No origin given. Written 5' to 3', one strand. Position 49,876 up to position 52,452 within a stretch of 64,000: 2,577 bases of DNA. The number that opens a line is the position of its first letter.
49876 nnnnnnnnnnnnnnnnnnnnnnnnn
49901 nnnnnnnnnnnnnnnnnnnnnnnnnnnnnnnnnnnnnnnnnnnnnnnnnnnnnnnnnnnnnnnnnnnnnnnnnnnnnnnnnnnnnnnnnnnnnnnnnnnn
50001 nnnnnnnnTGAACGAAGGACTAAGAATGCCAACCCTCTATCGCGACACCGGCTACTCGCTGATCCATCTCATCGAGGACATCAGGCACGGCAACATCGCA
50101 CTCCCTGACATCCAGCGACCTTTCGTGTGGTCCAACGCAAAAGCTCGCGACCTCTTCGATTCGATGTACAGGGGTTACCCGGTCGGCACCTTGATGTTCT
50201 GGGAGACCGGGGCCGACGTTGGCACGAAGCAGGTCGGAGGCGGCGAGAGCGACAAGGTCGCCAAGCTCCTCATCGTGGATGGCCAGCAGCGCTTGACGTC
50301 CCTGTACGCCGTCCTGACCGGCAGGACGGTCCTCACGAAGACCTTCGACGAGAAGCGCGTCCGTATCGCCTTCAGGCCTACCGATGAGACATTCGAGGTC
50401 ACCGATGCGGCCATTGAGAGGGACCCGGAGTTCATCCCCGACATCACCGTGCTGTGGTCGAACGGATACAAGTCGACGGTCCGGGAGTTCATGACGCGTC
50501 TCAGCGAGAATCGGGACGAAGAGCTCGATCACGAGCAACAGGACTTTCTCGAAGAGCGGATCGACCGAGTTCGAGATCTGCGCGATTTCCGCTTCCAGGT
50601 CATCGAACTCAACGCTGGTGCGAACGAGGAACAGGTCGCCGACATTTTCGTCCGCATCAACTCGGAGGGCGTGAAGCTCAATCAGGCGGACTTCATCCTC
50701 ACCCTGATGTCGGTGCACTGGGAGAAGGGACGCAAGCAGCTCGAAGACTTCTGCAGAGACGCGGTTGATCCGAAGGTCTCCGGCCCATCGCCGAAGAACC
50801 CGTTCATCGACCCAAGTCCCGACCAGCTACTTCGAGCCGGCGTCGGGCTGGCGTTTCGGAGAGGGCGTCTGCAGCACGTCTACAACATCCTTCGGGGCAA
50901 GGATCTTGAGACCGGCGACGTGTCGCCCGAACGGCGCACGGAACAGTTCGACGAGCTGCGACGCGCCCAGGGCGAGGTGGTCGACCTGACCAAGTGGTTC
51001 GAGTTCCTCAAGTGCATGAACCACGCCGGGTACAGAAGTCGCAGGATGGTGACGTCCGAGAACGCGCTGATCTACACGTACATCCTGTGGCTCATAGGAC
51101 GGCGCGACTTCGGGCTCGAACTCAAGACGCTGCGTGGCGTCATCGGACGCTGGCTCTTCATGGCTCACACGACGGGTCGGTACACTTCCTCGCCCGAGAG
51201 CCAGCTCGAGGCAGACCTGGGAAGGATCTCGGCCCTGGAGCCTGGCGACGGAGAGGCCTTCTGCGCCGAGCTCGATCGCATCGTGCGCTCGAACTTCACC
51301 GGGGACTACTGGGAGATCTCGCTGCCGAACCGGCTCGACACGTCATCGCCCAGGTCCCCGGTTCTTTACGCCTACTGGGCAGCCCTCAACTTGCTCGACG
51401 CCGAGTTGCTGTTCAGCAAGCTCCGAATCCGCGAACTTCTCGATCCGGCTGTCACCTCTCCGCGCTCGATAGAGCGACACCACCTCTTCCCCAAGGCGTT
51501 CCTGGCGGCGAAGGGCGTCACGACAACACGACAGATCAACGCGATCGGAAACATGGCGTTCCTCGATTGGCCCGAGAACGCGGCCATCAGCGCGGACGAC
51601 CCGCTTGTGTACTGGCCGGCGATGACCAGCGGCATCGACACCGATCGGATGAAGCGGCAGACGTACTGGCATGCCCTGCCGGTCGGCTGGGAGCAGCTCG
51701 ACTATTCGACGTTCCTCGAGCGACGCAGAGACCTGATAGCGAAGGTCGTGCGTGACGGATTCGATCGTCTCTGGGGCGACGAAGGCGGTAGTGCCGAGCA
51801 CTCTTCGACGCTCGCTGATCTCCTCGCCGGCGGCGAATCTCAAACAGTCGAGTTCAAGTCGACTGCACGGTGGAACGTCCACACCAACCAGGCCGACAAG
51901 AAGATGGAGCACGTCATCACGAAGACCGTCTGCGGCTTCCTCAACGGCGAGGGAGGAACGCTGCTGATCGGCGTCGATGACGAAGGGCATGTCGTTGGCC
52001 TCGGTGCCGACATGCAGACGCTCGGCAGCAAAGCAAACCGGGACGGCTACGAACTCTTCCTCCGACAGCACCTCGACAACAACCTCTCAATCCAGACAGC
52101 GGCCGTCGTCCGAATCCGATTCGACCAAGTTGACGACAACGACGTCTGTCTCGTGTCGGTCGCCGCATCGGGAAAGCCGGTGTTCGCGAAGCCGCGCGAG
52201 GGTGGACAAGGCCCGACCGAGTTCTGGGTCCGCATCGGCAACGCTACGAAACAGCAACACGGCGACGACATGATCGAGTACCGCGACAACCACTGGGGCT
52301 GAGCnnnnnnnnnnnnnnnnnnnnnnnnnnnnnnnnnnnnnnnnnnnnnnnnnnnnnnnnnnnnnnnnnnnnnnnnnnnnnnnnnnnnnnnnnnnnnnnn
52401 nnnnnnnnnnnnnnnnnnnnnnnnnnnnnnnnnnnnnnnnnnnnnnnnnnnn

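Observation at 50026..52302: Three-domain DUF262 - DUF1524(HNH) - AlbA_2/Schlafen-like fusion: atypical GmrSD/BrxU/SspE-family defence nuclease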

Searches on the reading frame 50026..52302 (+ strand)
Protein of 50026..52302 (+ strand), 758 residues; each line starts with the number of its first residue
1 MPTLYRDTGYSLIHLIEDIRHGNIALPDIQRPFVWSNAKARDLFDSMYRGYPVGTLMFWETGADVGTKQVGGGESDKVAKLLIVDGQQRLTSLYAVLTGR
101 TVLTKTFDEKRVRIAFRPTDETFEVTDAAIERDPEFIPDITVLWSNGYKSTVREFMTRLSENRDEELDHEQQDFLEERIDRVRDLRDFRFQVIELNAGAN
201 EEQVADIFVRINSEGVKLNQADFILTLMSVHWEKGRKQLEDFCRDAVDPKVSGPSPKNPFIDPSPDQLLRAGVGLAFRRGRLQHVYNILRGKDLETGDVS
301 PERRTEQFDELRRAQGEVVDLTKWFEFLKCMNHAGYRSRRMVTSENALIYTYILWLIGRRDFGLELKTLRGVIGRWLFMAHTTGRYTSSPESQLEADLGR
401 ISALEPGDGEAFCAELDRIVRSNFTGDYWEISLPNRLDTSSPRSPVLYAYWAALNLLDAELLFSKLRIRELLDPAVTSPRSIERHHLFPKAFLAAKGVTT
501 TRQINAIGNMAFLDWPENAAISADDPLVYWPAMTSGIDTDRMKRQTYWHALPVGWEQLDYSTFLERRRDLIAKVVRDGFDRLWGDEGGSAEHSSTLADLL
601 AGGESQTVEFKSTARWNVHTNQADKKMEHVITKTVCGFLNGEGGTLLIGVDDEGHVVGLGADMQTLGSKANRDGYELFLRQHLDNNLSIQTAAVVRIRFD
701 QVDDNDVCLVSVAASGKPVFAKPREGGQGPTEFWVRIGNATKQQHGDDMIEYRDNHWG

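Call 3: search_protein_families(library=pfam, proteins=[window:50026-52299:+], max_evalue=1)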
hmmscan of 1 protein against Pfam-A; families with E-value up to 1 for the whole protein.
window:50026-52299:+ (758 aa): 2 families
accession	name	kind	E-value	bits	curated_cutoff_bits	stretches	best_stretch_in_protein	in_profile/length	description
PF03235.19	GmrSD_N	-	3.2e-34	119.2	33.2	1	14-225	3-195/199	GmrSD restriction endonuclease, N-terminal domain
PF04326.19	SLFN_AlbA_2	-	1.4e-17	64.7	25.3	1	604-742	1-115/118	Schlafen, AlbA_2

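Call 4: search_protein_families(library=padloc, proteins=[window:50026-52299:+], max_evalue=1)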
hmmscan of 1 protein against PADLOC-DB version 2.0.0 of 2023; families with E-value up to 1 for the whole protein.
window:50026-52299:+ (758 aa): 20 families
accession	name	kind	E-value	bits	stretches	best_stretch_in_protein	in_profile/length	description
PDLC04151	HEC-05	-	2.6e-35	120.2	4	12-62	28-78/600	-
PDLC04709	PDC-M55C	-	1.9e-27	94.1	1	14-227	19-237/554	-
PDLC04150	HEC-05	-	4.8e-22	76.5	3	14-61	12-59/583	-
PDLC04153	HEC-05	-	1.2e-16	58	2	13-65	10-62/621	-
PDLC04152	HEC-05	-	2.2e-14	50.9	3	23-61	19-61/566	-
PDLC03877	NsnA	-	1.1e-12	46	1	10-220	51-192/385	-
PDLC02693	Orf5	-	1.4e-08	32.2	1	26-228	11-211/543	Orf5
PDLC02791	SspE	-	0.00029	17.2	1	11-97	9-105/775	SspE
PDLC04157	HEC-06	-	0.00043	17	1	19-110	18-103/558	-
PDLC02792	SspE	-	0.00082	15.8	1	13-98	14-108/771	SspE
PDLC04027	PD-T4-2_A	-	0.00092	16.4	1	27-100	56-115/363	-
PDLC02686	Orf5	-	0.0016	15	1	23-103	20-100/566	Orf5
PDLC02695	Orf5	-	0.0028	14.1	1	75-96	73-94/601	Orf5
PDLC02690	Orf5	-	0.011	12.6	1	26-97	12-76/531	Orf5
PDLC02786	SspE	-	0.012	11.9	1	23-97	23-102/766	SspE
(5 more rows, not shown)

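Call 5: search_protein_families(library=ncbifam, proteins=[window:50026-52299:+], max_evalue=1)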
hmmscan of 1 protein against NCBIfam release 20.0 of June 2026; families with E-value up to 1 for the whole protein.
window:50026-52299:+ (758 aa): 2 families
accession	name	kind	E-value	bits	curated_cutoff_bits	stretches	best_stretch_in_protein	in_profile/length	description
TIGR03187.1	DGQHR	domain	0.069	12.9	58.85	1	64-98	86-116/276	DGQHR domain-containing protein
TIGR03621.1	F420_MSMEG_2516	subfamily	0.13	11.4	213.15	1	161-198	180-218/295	TIGR03621 family F420-dependent LLM class oxidoreductase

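Call 7: search_solved_structures(query=window:50026-52299:+, max_evalue=1, show_alignments=3)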
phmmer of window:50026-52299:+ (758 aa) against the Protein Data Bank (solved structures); distinct sequences matched with E-value up to 1: 9.
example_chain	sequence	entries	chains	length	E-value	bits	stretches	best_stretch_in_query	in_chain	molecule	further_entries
7p9k_A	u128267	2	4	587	3.3e-09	38.9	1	9-61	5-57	DUF262 domain-containing protein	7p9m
5yd0_A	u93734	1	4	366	0.00032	22.4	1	602-659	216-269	Schlafen 8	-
7fex_A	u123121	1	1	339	0.017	16.6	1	599-657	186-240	SLFN11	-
7lrc_A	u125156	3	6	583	0.026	16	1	617-667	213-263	Schlafen family member 12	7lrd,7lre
7eg0_B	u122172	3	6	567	0.027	16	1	617-667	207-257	Schlafen family member 12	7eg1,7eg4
9nyy_A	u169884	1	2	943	0.049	15.1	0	620-679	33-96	Protein SLFN14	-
9jr9_A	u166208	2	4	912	0.073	14.6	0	620-679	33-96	Protein SLFN14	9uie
9jn9_A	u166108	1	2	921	0.087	14.3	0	620-679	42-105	Protein SLFN14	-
8rq1_A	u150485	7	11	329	0.69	11.3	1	358-468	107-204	Protein cereblon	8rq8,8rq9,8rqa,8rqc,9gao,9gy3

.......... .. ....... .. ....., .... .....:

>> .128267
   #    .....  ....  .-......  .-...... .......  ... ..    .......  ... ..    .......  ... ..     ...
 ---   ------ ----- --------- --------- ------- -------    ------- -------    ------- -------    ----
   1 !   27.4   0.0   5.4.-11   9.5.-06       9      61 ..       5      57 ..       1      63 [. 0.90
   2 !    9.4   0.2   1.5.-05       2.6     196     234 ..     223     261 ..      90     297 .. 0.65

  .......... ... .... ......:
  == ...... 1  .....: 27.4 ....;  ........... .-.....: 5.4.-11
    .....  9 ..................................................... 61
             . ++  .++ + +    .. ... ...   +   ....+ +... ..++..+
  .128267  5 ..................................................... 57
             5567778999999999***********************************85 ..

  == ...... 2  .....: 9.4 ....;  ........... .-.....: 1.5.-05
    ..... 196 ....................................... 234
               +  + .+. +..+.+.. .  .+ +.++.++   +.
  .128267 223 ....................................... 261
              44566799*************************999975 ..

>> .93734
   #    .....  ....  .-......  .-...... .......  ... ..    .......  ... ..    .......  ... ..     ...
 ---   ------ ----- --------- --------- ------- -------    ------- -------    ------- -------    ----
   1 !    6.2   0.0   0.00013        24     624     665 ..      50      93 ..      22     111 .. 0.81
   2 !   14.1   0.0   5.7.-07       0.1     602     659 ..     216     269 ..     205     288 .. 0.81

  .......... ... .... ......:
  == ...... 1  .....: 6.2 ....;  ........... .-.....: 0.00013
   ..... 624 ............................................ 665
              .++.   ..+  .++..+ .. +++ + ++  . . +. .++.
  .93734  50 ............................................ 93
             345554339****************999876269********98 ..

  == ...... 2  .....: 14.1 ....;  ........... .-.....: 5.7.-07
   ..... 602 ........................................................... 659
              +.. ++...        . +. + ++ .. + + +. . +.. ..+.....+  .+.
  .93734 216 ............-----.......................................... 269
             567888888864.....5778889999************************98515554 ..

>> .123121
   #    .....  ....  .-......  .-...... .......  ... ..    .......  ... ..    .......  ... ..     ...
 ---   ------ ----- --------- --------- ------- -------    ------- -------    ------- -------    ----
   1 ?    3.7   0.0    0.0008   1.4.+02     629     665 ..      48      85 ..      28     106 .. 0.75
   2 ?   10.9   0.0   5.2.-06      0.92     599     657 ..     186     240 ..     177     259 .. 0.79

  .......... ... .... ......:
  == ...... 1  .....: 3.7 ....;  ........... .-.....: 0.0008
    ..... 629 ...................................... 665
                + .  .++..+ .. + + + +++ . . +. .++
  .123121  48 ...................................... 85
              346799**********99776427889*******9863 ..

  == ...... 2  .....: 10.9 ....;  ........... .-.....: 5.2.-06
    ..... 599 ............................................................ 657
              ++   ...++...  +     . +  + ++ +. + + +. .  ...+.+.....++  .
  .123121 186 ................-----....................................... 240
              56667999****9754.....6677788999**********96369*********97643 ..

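Call 10: find_homologous_proteins(query=window:50026-52299:+, max_evalue=0.00001)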
Query window:50026-52299:+ (758 aa): 8000 proteins with E <= 0.00001 among 8000 candidates; the best 120 are listed.
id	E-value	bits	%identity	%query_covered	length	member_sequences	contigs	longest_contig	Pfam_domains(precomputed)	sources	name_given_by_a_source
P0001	0.0e+0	1758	100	100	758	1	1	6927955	PF04326.20,PF03235.20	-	-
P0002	0.0e+0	1533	86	100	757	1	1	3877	PF04326.20,PF03235.20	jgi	jgi:hypothetical protein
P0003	0.0e+0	1526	95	92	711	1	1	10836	PF04326.20,PF03235.20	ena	-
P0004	0.0e+0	1526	86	100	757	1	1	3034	PF04326.20,PF03235.20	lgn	-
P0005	0.0e+0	1520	86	100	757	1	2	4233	PF04326.20,PF03235.20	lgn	-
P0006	0.0e+0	1507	84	100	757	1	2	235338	PF04326.20,PF03235.20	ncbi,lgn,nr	ncbi:MAG: hypothetical protein JWM34_1912 [Ilumatobacteraceae bacterium]|nr:hypothetical protein [Il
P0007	0.0e+0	1485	83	100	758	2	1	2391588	PF04326.20,PF03235.20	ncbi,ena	-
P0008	0.0e+0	1483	84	100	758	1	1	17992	PF04326.20,PF03235.20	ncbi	-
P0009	0.0e+0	1483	84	100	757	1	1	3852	PF04326.20,PF03235.20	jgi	jgi:hypothetical protein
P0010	0.0e+0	1481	84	100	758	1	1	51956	PF04326.20,PF03235.20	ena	-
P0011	0.0e+0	1460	82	100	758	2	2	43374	PF04326.20,PF03235.20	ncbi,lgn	-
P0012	0.0e+0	1459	82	100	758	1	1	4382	PF04326.20,PF03235.20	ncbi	-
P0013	0.0e+0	1455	82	100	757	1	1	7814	PF04326.20,PF03235.20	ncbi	ncbi:MAG: DUF262 domain-containing protein [Actinomycetota bacterium]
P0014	0.0e+0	1446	81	100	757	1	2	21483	PF04326.20,PF03235.20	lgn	-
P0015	0.0e+0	1442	82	100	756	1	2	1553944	PF04326.20,PF03235.20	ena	-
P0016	0.0e+0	1439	81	99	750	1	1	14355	PF04326.20,PF03235.20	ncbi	ncbi:MAG: DUF262 domain-containing protein, partial [Actinomycetota bacterium]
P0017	0.0e+0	1434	82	100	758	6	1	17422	PF04326.20,PF03235.20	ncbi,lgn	-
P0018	0.0e+0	1429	80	100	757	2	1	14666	PF04326.20,PF03235.20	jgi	-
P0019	0.0e+0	1426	81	100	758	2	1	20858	PF04326.20,PF03235.20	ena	-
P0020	0.0e+0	1423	80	100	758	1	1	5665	PF04326.20,PF03235.20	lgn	-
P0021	0.0e+0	1422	80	100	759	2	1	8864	PF04326.20,PF03235.20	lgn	-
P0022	0.0e+0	1419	80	100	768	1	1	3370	PF04326.20,PF03235.20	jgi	jgi:hypothetical protein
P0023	0.0e+0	1419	78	100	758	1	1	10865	PF04326.20,PF03235.20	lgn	-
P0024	0.0e+0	1419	80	100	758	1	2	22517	PF04326.20,PF03235.20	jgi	-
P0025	0.0e+0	1418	80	100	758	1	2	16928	PF04326.20,PF03235.20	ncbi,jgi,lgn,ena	-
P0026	0.0e+0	1417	79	100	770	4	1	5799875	PF04326.20,PF03235.20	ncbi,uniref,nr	ncbi:hypothetical protein DVS28_a0285 [Euzebya pacifica]|uniref:DUF262 domain-containing protein n=1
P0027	0.0e+0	1416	79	100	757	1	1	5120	PF04326.20,PF03235.20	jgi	jgi:hypothetical protein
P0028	0.0e+0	1415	80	100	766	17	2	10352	PF04326.20,PF03235.20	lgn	-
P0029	0.0e+0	1414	80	100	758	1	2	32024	PF04326.20,PF03235.20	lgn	-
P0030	0.0e+0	1413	80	100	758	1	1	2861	PF04326.20,PF03235.20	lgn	-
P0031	0.0e+0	1413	79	100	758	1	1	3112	PF04326.20,PF03235.20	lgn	-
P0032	0.0e+0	1412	79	100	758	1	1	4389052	PF04326.20,PF03235.20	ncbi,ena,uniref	ncbi:GmrSD restriction endonuclease domain-containing protein [Candidatus Poriferisodalis sp.]|unire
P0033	0.0e+0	1410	80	100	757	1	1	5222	PF04326.20,PF03235.20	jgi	jgi:hypothetical protein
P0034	0.0e+0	1410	79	100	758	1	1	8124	PF04326.20,PF03235.20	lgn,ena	-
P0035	0.0e+0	1407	79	100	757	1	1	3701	PF04326.20,PF03235.20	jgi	jgi:hypothetical protein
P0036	0.0e+0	1405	79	100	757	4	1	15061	PF04326.20,PF03235.20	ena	-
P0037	0.0e+0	1403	79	100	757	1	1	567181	PF04326.20,PF03235.20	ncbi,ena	-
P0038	0.0e+0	1402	78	100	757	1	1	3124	PF04326.20,PF03235.20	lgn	-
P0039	0.0e+0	1400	79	100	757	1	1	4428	PF04326.20,PF03235.20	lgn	-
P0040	0.0e+0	1394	78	100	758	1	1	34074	PF04326.20,PF03235.20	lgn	-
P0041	0.0e+0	1388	79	100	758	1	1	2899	PF04326.20,PF03235.20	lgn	-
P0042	0.0e+0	1388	78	100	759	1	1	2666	PF04326.20,PF03235.20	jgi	-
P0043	0.0e+0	1387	78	100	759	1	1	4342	PF04326.20,PF03235.20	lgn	-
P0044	0.0e+0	1386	78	100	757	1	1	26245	PF04326.20,PF03235.20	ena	-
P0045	0.0e+0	1386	78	100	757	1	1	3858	PF04326.20,PF03235.20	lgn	-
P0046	0.0e+0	1383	79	100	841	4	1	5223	PF04326.20,PF03235.20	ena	-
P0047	0.0e+0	1383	78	100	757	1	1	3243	PF04326.20,PF03235.20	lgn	-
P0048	0.0e+0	1383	78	100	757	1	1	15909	PF04326.20,PF03235.20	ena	-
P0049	0.0e+0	1381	77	100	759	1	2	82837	PF04326.20,PF03235.20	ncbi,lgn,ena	-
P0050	0.0e+0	1381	78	100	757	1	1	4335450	PF04326.20,PF03235.20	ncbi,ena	-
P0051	0.0e+0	1380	78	100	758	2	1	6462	PF04326.20,PF03235.20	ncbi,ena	-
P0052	0.0e+0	1380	77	100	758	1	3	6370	PF04326.20,PF03235.20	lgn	-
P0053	0.0e+0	1378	78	100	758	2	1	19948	PF04326.20,PF03235.20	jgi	jgi:hypothetical protein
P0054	0.0e+0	1378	78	100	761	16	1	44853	PF04326.20,PF03235.20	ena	-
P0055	0.0e+0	1377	78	100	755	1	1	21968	PF04326.20,PF03235.20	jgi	jgi:hypothetical protein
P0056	0.0e+0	1375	78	100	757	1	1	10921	PF04326.20,PF03235.20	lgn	-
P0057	0.0e+0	1375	77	100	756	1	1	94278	PF04326.20,PF03235.20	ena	-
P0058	0.0e+0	1373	77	100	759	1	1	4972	PF04326.20,PF03235.20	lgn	-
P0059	0.0e+0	1371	77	100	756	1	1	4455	PF04326.20,PF03235.20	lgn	-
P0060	0.0e+0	1371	77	100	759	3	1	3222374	PF04326.20,PF03235.20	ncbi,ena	-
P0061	0.0e+0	1369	78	100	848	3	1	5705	PF04326.20,PF03235.20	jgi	jgi:hypothetical protein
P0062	0.0e+0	1368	77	100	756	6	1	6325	PF04326.20,PF03235.20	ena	-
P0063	0.0e+0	1368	77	100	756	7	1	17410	PF04326.20,PF03235.20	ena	-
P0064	0.0e+0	1365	76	100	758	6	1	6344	PF04326.20,PF03235.20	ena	-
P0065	0.0e+0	1365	77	100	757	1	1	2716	PF04326.20,PF03235.20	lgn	-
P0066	0.0e+0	1365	77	100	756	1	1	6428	PF04326.20,PF03235.20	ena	-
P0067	0.0e+0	1360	77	100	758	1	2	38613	PF04326.20,PF03235.20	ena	-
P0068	0.0e+0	1360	77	100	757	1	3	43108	PF04326.20,PF03235.20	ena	-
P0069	0.0e+0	1359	76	100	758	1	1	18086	PF04326.20,PF03235.20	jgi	-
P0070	0.0e+0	1358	76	100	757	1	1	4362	PF04326.20,PF03235.20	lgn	-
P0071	0.0e+0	1357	77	100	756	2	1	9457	PF04326.20,PF03235.20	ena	-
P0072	0.0e+0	1357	77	100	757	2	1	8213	PF04326.20,PF03235.20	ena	-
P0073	0.0e+0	1355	76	100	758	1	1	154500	PF04326.20,PF03235.20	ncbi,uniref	ncbi:GmrSD restriction endonuclease domain-containing protein [Demequina sp.]|uniref:GmrSD restricti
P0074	0.0e+0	1355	74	100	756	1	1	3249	PF04326.20,PF03235.20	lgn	-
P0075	0.0e+0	1353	76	100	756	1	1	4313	PF04326.20,PF03235.20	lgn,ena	-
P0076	0.0e+0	1353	77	100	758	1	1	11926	PF04326.20,PF03235.20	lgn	-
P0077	0.0e+0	1353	75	100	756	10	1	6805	PF04326.20,PF03235.20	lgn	-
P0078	0.0e+0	1350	76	100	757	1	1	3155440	PF04326.20,PF03235.20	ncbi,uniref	ncbi:DUF262 domain-containing protein [Microbacterium sp.]|uniref:GmrSD restriction endonuclease dom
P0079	0.0e+0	1350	75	100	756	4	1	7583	PF04326.20,PF03235.20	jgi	jgi:hypothetical protein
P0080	0.0e+0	1348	77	100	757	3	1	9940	PF04326.20,PF03235.20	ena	-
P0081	0.0e+0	1348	76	100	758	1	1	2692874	PF04326.20,PF03235.20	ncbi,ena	-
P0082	0.0e+0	1347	77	100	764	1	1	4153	PF04326.20,PF03235.20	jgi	jgi:hypothetical protein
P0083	0.0e+0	1346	76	100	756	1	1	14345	PF04326.20,PF03235.20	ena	-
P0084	0.0e+0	1342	75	100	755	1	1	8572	PF04326.20,PF03235.20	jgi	jgi:hypothetical protein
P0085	0.0e+0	1342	74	100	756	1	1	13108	PF04326.20,PF03235.20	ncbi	-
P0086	0.0e+0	1342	76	100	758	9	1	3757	PF04326.20,PF03235.20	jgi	jgi:hypothetical protein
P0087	0.0e+0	1339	74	100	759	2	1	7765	PF04326.20,PF03235.20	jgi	jgi:hypothetical protein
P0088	0.0e+0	1338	75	100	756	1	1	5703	PF04326.20,PF03235.20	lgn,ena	-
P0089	0.0e+0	1337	74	100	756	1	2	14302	PF04326.20,PF03235.20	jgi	jgi:hypothetical protein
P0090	0.0e+0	1337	74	100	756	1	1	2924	PF04326.20,PF03235.20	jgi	jgi:hypothetical protein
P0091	0.0e+0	1336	76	100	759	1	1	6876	PF04326.20,PF03235.20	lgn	-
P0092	0.0e+0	1336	75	99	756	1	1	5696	PF04326.20,PF03235.20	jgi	jgi:hypothetical protein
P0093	0.0e+0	1336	75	100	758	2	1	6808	PF04326.20,PF03235.20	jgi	jgi:hypothetical protein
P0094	0.0e+0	1333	76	100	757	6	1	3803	PF04326.20,PF03235.20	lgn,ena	-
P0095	0.0e+0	1332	75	100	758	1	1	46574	PF04326.20,PF03235.20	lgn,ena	-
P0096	0.0e+0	1328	74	100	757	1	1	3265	PF04326.20,PF03235.20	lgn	-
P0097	0.0e+0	1328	76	100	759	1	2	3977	PF04326.20,PF03235.20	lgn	-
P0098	0.0e+0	1325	75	100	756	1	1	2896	PF04326.20,PF03235.20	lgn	-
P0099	0.0e+0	1324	76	100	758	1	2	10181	PF04326.20,PF03235.20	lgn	-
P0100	0.0e+0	1322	75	100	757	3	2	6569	PF04326.20,PF03235.20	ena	-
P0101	0.0e+0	1321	75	100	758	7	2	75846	PF04326.20,PF03235.20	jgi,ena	-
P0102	0.0e+0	1321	75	100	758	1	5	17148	PF04326.20,PF03235.20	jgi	jgi:hypothetical protein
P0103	0.0e+0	1320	73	100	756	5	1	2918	PF04326.20,PF03235.20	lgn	-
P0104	0.0e+0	1317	74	100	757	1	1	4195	PF04326.20,PF03235.20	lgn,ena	-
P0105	0.0e+0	1315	74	100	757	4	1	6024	PF04326.20,PF03235.20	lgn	-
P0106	0.0e+0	1314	75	100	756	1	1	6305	PF04326.20,PF03235.20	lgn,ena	-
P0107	0.0e+0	1314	73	100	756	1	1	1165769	PF04326.20,PF03235.20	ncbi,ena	-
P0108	0.0e+0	1312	75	100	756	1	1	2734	PF04326.20,PF03235.20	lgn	-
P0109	0.0e+0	1311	75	100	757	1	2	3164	PF04326.20,PF03235.20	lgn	-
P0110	0.0e+0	1311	75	100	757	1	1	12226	PF04326.20,PF03235.20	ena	-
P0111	0.0e+0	1309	74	100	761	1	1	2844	PF04326.20,PF03235.20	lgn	-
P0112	0.0e+0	1308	73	100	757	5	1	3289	PF04326.20,PF03235.20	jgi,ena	-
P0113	0.0e+0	1307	74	100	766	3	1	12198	PF04326.20,PF03235.20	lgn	-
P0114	0.0e+0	1307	73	100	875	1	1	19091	PF04326.20,PF03235.20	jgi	jgi:hypothetical protein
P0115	0.0e+0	1306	74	100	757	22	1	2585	PF04326.20,PF03235.20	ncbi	-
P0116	0.0e+0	1306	73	100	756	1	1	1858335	PF04326.20,PF03235.20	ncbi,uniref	ncbi:DUF262 domain-containing protein [Streptomyces sp. NPDC048172]|uniref:GmrSD restriction endonuc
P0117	0.0e+0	1305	74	100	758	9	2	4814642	PF04326.20,PF03235.20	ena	-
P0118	0.0e+0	1304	73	100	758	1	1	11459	PF04326.20,PF03235.20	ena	-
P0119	0.0e+0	1304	73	100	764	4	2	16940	PF04326.20,PF03235.20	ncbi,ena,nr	ncbi:MAG: DUF262 domain-containing protein [Acidimicrobiaceae bacterium]|nr:DUF262 domain-containing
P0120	0.0e+0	1303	74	100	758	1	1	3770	PF04326.20,PF03235.20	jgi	jgi:hypothetical protein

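Call 24: find_encoding_contigs(protein=window:50026-52302:+, flank=10000, max_places=4)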
Protein window:50026-52302:+ (758 aa): no gene with exactly this product is on record in the collection.
